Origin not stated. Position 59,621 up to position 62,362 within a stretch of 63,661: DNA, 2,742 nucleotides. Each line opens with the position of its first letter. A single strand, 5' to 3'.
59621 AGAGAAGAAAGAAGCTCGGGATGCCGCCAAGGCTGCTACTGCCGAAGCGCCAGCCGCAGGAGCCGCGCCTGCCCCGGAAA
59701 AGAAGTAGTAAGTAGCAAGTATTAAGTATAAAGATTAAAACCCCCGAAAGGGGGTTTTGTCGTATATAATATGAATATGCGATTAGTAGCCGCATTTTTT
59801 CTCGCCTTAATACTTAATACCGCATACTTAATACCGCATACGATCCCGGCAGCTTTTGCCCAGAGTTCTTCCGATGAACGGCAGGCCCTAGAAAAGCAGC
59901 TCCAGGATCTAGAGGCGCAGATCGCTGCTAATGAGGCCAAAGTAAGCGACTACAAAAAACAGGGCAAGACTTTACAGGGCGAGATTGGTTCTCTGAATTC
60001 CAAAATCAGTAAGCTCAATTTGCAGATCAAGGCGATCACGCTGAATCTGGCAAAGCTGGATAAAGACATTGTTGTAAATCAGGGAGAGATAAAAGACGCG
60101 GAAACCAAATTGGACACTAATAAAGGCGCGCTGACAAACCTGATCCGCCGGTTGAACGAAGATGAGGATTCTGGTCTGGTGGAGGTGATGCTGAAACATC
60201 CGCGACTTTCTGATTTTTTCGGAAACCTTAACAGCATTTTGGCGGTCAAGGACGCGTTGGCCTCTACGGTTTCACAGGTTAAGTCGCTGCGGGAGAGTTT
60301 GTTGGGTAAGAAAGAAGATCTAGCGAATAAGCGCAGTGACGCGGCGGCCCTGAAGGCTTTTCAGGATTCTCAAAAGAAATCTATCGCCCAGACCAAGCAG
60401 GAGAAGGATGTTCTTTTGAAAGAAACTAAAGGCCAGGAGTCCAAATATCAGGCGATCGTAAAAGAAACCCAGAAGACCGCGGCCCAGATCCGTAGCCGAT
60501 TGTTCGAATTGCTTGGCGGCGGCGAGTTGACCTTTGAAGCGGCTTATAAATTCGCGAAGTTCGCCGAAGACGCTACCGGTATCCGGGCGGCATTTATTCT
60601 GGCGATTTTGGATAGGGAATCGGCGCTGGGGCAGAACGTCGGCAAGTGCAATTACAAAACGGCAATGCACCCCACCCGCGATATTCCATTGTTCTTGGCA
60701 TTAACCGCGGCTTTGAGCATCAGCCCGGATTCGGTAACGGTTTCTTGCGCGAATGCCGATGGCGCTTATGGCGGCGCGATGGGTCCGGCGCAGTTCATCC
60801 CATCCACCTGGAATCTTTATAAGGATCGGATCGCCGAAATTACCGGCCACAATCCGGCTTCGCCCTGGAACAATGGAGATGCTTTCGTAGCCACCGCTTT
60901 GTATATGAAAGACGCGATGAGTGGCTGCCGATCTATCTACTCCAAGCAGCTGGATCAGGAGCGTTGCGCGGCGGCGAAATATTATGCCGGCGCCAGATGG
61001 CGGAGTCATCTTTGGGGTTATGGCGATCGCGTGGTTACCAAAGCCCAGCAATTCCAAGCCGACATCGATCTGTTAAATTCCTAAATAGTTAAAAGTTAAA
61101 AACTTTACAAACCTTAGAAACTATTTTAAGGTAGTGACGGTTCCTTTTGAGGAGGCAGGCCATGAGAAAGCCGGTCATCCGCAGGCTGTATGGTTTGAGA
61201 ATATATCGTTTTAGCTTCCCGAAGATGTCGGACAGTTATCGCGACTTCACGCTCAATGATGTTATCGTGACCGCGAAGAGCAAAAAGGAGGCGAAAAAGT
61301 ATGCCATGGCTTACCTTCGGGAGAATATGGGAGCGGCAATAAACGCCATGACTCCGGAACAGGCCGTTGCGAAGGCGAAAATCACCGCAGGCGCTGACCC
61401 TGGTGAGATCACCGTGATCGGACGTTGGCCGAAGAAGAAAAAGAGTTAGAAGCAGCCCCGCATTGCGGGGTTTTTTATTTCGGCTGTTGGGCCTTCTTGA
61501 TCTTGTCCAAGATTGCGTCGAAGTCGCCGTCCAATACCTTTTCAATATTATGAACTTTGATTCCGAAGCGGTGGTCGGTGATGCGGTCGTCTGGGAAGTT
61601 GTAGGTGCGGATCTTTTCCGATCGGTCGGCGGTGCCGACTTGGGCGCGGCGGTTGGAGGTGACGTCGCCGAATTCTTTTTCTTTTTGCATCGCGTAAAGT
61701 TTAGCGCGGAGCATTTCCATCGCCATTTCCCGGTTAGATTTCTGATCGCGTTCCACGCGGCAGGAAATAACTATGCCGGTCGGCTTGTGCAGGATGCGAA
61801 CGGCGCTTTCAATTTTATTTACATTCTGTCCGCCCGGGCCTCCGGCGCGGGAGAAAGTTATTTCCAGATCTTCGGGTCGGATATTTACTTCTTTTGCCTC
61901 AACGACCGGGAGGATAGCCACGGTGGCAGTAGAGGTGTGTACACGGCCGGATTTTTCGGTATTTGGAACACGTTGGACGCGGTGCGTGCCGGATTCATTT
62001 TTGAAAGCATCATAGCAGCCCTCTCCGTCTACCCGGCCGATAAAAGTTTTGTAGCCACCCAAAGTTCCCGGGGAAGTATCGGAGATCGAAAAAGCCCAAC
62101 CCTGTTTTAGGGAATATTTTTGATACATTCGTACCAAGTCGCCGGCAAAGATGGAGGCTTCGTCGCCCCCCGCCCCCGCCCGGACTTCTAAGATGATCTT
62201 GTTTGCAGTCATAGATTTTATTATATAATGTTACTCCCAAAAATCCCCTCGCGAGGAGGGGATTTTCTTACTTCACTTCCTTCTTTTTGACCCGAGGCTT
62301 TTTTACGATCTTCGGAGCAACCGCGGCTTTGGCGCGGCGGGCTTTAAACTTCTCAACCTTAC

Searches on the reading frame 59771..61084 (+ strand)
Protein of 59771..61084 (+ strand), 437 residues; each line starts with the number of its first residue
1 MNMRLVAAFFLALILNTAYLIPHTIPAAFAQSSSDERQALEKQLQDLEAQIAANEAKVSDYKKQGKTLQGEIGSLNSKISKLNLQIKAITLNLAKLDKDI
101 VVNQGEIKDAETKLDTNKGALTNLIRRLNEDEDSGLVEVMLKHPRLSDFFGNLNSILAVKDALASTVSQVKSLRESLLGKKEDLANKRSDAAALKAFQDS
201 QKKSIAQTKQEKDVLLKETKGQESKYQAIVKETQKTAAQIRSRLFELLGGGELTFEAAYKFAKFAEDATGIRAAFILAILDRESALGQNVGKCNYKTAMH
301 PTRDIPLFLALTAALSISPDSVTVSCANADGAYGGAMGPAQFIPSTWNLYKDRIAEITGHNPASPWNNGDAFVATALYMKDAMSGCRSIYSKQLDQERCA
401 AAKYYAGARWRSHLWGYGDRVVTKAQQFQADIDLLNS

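Call 31: search_protein_families(library=pfam, proteins=[window:59771-61084:+], max_evalue=0.01)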
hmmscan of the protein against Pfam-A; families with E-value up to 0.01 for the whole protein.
window:59771-61084:+ (437 aa): 3 families
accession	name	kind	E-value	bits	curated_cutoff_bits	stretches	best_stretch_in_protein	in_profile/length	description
PF13406.11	SLT_2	-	2.5e-11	43.8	24.3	1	214-381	25-198/292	Transglycosylase SLT domain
PF24627.1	PUMA_CC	-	0.0019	18.6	30.1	1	32-77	26-71/74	PUMA coiled-coil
PF08614.16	ATG16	-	0.0057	17.3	33.7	1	33-120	65-152/200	Autophagy protein 16 (ATG16)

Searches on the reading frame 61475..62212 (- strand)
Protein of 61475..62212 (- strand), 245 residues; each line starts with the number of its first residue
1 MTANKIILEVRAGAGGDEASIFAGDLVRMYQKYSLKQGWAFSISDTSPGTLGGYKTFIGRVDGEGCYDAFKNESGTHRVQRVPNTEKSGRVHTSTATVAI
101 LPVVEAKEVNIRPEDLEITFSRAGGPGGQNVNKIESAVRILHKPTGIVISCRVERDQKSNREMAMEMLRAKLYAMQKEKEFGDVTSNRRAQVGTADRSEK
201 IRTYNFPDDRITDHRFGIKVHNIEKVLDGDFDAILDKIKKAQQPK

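Call 31: search_protein_families(library=pfam, proteins=[window:61475-62212:-], max_evalue=0.01)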
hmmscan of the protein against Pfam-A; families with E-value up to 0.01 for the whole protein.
window:61475-62212:- (245 aa): 2 families
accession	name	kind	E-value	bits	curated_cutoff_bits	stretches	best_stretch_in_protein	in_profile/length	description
PF03462.23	PCRF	-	8.7e-41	140.3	24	1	4-98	100-194/194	PCRF domain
PF00472.26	RF-1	-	6.3e-39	133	35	1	107-215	3-116/116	RF-1 domain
